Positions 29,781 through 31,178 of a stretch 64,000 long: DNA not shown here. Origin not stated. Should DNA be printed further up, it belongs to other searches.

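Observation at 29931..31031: Unassignable 366-aa protein between the YcaO gene and the export operon: five helix/beta-hairpin repeats suggest an ABBA-type (prenyltransferase-like) barrel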

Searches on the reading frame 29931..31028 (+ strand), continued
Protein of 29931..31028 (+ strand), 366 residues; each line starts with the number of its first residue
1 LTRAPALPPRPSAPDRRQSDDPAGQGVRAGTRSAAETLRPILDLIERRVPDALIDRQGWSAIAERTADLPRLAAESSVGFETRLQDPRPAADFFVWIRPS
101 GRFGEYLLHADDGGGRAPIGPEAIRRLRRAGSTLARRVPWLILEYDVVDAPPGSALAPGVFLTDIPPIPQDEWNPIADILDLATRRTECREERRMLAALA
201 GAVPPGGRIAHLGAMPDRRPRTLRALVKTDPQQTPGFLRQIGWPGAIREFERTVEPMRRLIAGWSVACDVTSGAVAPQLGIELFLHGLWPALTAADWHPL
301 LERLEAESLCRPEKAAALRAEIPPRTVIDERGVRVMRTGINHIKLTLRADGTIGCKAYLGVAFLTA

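Call 51: fold_search(model_id=the predicted structure, library=viral)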
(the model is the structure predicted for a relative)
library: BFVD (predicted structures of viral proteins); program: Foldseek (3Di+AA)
matches with E <= 10: 544; with E <= 0.001: 2
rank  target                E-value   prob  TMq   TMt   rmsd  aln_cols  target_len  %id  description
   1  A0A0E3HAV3            5.0e-05  1.00  0.41  0.51   7.5       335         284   10  Uncharacterized protein [Synechococcus phage ACG-2014e]
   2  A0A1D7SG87            4.3e-04  1.00  0.41  0.49   8.0       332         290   13  Uncharacterized protein [Cyanophage S-RIM44]
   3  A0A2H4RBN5            7.2e-02  0.08  0.07  0.19  17.3       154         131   14  Uncharacterized protein [Sulfolobus ellipsoid virus 1]
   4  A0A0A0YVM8            8.6e-02  0.04  0.13  0.10  23.1       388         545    7  Tape measure chaperone [Citrobacter phage Moon]
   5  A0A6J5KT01            9.6e-02  0.12  0.18  0.29  13.6       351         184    6  Uncharacterized protein [uncultured Caudovirales phage]
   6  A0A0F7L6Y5            1.5e-01  0.03  0.07  0.12  16.8       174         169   10  Uncharacterized protein [uncultured marine virus]
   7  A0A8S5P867            1.8e-01  0.02  0.09  0.08  21.9       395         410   10  Endopeptidase tail [Siphoviridae sp. ctwzt2]
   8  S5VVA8                1.9e-01  0.01  0.10  0.09  24.9       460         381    8  Putative DNA polymerase III [Pseudomonas phage PaBG]
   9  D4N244                2.0e-01  0.08  0.11  0.17  14.0       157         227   10  ORF7 [Lymantria xylina multiple nucleopolyhedrovirus]
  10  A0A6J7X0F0            2.2e-01  0.04  0.15  0.20  16.3       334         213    8  Uncharacterized protein [uncultured Caudovirales phage]
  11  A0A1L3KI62            2.2e-01  0.02  0.06  0.05  21.9       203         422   10  Uncharacterized protein [Beihai levi-like virus 2]
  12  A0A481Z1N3            2.3e-01  0.11  0.10  0.24  11.8       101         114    9  Uncharacterized protein [Pithovirus LCPAC001]
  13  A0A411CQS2            2.7e-01  0.04  0.15  0.15  18.7       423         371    8  Minor tail protein [Arthrobacter phage Sonali]
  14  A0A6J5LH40            2.7e-01  0.03  0.11  0.15  22.1       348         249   11  Uncharacterized protein [uncultured Caudovirales phage]
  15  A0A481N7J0            2.7e-01  0.02  0.09  0.11  20.5       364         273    8  M152R [Myxoma virus]
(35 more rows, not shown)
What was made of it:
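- Tried and rejected: The Foldseek search of viral structures added nothing for this gene beyond two cyanophage proteins with the same fold (call 51).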

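Call 60: find_encoding_contigs(protein=P0023, flank=8000, max_places=2)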
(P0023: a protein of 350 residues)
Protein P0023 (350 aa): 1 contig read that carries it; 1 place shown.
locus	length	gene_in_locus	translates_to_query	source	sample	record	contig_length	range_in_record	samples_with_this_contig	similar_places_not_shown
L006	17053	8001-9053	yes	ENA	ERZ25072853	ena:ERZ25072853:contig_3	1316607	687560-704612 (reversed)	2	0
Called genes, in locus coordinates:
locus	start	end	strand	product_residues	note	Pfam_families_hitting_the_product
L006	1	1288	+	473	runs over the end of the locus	PF00324:AA_permease, PF13520:AA_permease_2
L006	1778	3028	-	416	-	PF13173:AAA_14, PF13635:DUF4143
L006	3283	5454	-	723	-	-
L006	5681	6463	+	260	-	PF01613:Flavin_Reduct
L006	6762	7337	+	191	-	-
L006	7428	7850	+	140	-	-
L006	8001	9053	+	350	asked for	-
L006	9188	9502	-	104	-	-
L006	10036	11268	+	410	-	PF25919:BSH_CusB (faint), PF25917:BSH_RND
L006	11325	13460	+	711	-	PF03412:Peptidase_C39, PF00664:ABC_membrane, PF00005:ABC_tran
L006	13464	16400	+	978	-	PF00664:ABC_membrane, PF00005:ABC_tran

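Call 61: find_encoding_contigs(protein=P0105, flank=8000, max_places=2)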
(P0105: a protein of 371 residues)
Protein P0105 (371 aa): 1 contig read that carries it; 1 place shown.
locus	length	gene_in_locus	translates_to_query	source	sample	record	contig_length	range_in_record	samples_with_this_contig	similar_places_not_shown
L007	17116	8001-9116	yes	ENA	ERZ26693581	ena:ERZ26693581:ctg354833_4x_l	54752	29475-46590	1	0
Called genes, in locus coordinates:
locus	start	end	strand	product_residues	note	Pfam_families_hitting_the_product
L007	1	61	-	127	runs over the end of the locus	-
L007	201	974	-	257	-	-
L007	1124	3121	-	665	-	PF13249:SQHop_cyclase_N, PF00432:Prenyltrans (faint), PF13243:SQHop_cyclase_C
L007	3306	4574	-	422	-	PF00873:ACR_tran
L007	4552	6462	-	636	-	PF00873:ACR_tran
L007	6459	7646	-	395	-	PF25917:BSH_RND (weak), PF25967:RND-MFP_C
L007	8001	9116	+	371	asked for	-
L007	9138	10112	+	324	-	-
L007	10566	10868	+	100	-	PF02979:NHase_alpha (faint), PF14407:Frankia_peptide (faint)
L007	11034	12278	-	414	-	PF00665:rve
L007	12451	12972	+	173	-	-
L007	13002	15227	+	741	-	PF03412:Peptidase_C39, PF00664:ABC_membrane, PF00005:ABC_tran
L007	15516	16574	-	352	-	-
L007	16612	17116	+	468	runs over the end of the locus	PF00664:ABC_membrane, PF00005:ABC_tran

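Call 62: find_encoding_contigs(protein=P0027, flank=8000, max_places=2)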
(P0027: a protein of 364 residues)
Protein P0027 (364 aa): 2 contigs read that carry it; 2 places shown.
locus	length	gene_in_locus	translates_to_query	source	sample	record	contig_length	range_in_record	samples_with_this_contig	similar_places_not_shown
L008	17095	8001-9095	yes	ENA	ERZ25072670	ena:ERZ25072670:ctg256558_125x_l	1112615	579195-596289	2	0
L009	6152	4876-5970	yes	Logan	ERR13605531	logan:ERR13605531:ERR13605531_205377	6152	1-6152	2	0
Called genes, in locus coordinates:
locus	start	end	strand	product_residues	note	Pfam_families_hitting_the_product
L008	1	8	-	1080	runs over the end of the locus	PF00873:ACR_tran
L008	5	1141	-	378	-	PF25917:BSH_RND, PF25973:BSH_CzcB, PF25954:Beta-barrel_RND_2, PF25989:YknX_C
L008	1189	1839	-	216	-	PF00440:TetR_N, PF17932:TetR_C_24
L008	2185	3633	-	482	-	-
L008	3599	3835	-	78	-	-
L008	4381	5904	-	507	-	PF13621:Cupin_8 (faint), PF08007:JmjC_2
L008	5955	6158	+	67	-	-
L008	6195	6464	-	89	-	PF02979:NHase_alpha (weak)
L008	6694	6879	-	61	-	-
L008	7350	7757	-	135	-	PF20586:DUF6788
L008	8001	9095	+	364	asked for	-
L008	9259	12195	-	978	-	PF00664:ABC_membrane, PF00005:ABC_tran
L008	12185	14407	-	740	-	PF03412:Peptidase_C39, PF00664:ABC_membrane, PF00005:ABC_tran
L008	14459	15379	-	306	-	PF25919:BSH_CusB (faint)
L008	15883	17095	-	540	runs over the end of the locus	PF12706:Lactamase_B_2 (weak)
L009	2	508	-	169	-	?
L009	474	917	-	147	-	-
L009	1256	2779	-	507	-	PF13621:Cupin_8 (faint), PF08007:JmjC_2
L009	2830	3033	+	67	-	-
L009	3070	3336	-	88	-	PF02979:NHase_alpha (weak)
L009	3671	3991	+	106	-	-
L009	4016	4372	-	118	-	-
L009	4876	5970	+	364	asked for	-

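Call 70: find_encoding_contigs(protein=P0035, flank=8000, max_places=1)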
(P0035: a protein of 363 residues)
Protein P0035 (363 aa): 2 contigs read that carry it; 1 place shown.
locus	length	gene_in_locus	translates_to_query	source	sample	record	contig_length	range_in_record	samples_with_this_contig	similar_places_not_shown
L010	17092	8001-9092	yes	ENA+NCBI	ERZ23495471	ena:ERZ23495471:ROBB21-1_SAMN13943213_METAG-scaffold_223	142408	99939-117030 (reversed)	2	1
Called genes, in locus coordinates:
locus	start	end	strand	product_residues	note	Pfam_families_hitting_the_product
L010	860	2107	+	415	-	PF25919:BSH_CusB (faint), PF25917:BSH_RND (faint), PF25973:BSH_CzcB (weak)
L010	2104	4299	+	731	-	PF03412:Peptidase_C39, PF00664:ABC_membrane, PF00005:ABC_tran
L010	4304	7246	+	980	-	PF00664:ABC_membrane, PF00005:ABC_tran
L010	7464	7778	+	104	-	PF02979:NHase_alpha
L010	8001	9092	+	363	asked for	-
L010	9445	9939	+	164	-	PF00383:dCMP_cyt_deam_1, PF14437:MafB19-deam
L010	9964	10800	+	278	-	PF22814:WelO5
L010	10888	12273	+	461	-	-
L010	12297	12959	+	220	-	PF00005:ABC_tran, PF13304:AAA_21 (faint)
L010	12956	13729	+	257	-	PF03649:UPF0014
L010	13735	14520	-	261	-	PF00106:adh_short, PF08659:KR, PF13561:adh_short_C2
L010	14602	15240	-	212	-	PF06283:ThuA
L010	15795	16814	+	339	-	PF02390:Methyltransf_4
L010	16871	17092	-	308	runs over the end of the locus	PF00586:AIRS, PF02769:AIRS_C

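Call 71: find_encoding_contigs(protein=P0126, flank=8000, max_places=1)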
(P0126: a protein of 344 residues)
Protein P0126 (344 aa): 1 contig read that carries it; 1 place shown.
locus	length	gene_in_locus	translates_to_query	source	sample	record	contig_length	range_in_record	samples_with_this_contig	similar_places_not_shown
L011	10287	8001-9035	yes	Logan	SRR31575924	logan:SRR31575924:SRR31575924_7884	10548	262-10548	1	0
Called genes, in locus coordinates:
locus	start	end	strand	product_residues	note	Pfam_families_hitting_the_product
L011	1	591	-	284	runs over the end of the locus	?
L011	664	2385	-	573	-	-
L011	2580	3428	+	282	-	PF05721:PhyH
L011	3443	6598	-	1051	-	PF00873:ACR_tran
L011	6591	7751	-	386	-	PF25973:BSH_CzcB (weak), PF25917:BSH_RND (faint)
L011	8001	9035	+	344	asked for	-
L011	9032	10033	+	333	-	-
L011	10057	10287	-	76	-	?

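Call 72: find_encoding_contigs(protein=P0048, flank=8000, max_places=1)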
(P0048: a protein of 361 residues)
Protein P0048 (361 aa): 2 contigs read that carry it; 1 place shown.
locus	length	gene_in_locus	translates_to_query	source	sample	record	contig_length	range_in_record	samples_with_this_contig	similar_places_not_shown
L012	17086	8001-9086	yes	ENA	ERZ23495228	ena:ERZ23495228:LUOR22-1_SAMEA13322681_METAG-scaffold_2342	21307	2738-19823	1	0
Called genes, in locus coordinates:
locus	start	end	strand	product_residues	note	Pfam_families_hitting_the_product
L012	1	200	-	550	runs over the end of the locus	PF07519:Tannase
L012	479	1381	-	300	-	PF03446:NAD_binding_2, PF03807:F420_oxidored (weak), PF14833:NAD_binding_11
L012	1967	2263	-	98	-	PF02979:NHase_alpha (weak)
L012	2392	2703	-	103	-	PF02979:NHase_alpha (weak)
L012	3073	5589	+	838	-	PF12704:MacB_PCD, PF02687:FtsX, PF12704:MacB_PCD, PF02687:FtsX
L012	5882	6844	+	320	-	PF27522:YDMC (weak)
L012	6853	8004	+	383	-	PF13243:SQHop_cyclase_C (faint)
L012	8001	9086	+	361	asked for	-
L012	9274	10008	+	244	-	PF25919:BSH_CusB (faint), PF00364:Biotin_lipoyl (faint)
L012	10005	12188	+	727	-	PF03412:Peptidase_C39, PF00664:ABC_membrane, PF00005:ABC_tran, PF13191:AAA_16 (faint)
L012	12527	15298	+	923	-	PF00664:ABC_membrane, PF00005:ABC_tran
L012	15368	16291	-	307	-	PF00753:Lactamase_B, PF19583:ODP (faint), PF12706:Lactamase_B_2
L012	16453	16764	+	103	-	PF02617:ClpS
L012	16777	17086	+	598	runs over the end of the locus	?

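Call 76: list_cluster_members(proteins=[P0003, P0035, P0011, P0004, P0006, L005:10650-11840:+])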
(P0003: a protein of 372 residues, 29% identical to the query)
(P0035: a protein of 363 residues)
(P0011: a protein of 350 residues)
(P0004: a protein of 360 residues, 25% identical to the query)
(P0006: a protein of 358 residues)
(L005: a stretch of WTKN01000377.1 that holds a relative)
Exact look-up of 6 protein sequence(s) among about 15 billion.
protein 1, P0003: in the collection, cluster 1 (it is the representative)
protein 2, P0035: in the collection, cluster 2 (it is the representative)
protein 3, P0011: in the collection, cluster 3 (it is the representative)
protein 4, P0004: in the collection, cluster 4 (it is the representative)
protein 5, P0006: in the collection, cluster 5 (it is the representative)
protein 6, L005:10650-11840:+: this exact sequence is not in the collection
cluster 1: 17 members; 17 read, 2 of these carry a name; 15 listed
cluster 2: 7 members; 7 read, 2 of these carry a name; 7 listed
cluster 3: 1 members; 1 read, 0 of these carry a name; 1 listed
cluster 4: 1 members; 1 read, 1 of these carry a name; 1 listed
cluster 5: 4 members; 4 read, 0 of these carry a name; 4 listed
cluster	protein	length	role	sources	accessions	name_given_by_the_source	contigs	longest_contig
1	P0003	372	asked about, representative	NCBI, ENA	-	-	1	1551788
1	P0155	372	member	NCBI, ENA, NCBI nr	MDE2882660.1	MAG: hypothetical protein OXP70_12440 [Acidobacteriota bacterium] | hypothetical protein [Acidobacteriota bacterium]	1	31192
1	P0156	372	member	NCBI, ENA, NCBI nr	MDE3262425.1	MAG: hypothetical protein OYL41_10645 [Acidobacteriota bacterium] | hypothetical protein [Acidobacteriota bacterium]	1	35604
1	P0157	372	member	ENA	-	-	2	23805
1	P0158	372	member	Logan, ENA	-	-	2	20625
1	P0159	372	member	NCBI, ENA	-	-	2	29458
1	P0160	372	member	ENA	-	-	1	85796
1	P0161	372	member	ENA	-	-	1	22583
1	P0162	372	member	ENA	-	-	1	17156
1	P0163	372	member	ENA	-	-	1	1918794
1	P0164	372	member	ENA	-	-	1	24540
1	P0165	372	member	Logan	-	-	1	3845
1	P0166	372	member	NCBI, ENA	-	-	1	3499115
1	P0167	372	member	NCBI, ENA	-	-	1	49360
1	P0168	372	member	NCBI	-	-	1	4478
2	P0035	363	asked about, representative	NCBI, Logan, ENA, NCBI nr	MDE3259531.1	MAG: hypothetical protein OYM47_17015 [Gemmatimonadota bacterium] | hypothetical protein [Gemmatimonadota bacterium]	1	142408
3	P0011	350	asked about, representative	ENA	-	-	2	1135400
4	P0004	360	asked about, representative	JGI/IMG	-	hypothetical protein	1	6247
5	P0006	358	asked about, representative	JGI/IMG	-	-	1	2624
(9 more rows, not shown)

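Call 81: search_solved_structures(query=L007:9138-10109:+, max_evalue=1)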
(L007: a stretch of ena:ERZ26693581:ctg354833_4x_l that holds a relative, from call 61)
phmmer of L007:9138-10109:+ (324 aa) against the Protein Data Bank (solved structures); distinct sequences matched with E-value up to 1: 2.
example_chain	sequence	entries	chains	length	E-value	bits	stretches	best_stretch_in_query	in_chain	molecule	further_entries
8s5r_B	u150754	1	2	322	0.53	12.7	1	146-226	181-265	Effector SemD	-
8s5t_D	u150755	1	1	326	0.54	12.6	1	146-226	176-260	Effector SemD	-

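Call 82: search_protein_families(library=pfam, proteins=[L007:9138-10109:+, L011:9032-10030:+, L012:6853-8001:+, L003:11126-11914:+, L003:8362-9282:-, P0069, P0132, P0098], max_evalue=0.1)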
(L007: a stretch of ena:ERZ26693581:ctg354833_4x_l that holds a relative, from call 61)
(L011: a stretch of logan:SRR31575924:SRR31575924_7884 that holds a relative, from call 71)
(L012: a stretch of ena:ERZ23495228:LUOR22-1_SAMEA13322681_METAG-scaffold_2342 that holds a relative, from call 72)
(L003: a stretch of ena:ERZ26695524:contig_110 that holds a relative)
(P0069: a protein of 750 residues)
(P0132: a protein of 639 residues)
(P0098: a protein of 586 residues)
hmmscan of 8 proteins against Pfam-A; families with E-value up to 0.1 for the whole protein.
L007:9138-10109:+ (324 aa): 0 families

L011:9032-10030:+ (333 aa): 1 family
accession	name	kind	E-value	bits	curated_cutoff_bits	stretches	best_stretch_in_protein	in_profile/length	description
PF13243.12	SQHop_cyclase_C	-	0.0085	15.6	26.1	0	17-48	261-292/319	Squalene-hopene cyclase C-terminal domain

L012:6853-8001:+ (383 aa): 1 family
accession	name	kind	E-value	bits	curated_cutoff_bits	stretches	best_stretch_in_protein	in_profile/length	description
PF13243.12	SQHop_cyclase_C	-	9e-06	25.4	26.1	0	301-337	142-178/319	Squalene-hopene cyclase C-terminal domain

L003:11126-11914:+ (263 aa): 1 family
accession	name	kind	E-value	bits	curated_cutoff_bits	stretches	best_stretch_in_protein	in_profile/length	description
PF00042.28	Globin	-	0.0011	19.8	22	1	119-159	73-112/117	Globin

L003:8362-9282:- (306 aa): 0 families

P0069 (750 aa): 0 families

P0132 (639 aa): 8 families
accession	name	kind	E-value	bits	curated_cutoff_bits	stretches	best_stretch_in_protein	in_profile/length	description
PF08241.18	Methyltransf_11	-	6.5e-17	62.4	21.2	1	440-539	1-95/95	Methyltransferase domain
PF13649.12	Methyltransf_25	-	2.4e-16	60.6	27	1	439-535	1-97/97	Methyltransferase domain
PF02353.26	CMAS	-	1.2e-14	54.8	27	1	426-588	53-215/273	Mycolic acid cyclopropane synthetase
PF13847.12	Methyltransf_31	-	6.6e-12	45.8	27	1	434-543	2-113/145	Methyltransferase domain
PF08242.18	Methyltransf_12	-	4.3e-10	40.6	30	1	440-537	1-98/98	Methyltransferase domain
PF13489.12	Methyltransf_23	-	6.6e-09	36.1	27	1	421-550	6-124/164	Methyltransferase domain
PF01209.24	Ubie_methyltran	-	1.1e-08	35.2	20.1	1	430-549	42-161/233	ubiE/COQ5 methyltransferase family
PF07021.18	MetW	-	0.022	14.9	21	1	432-533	10-104/193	Methionine biosynthesis protein MetW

P0098 (586 aa): 2 families
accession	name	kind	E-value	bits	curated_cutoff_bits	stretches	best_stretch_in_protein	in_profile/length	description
PF13640.12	2OG-FeII_Oxy_3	-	9.9e-18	65.4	27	1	473-576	2-98/98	2OG-Fe(II) oxygenase superfamily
PF13661.12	2OG-FeII_Oxy_4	-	1.7e-08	35.3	27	1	473-575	2-97/98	2OG-Fe(II) oxygenase superfamily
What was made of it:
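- Tried and rejected: The result was only a near-threshold Pfam hit and no PDB sequence match (calls 81, 82), so it is inconclusive.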
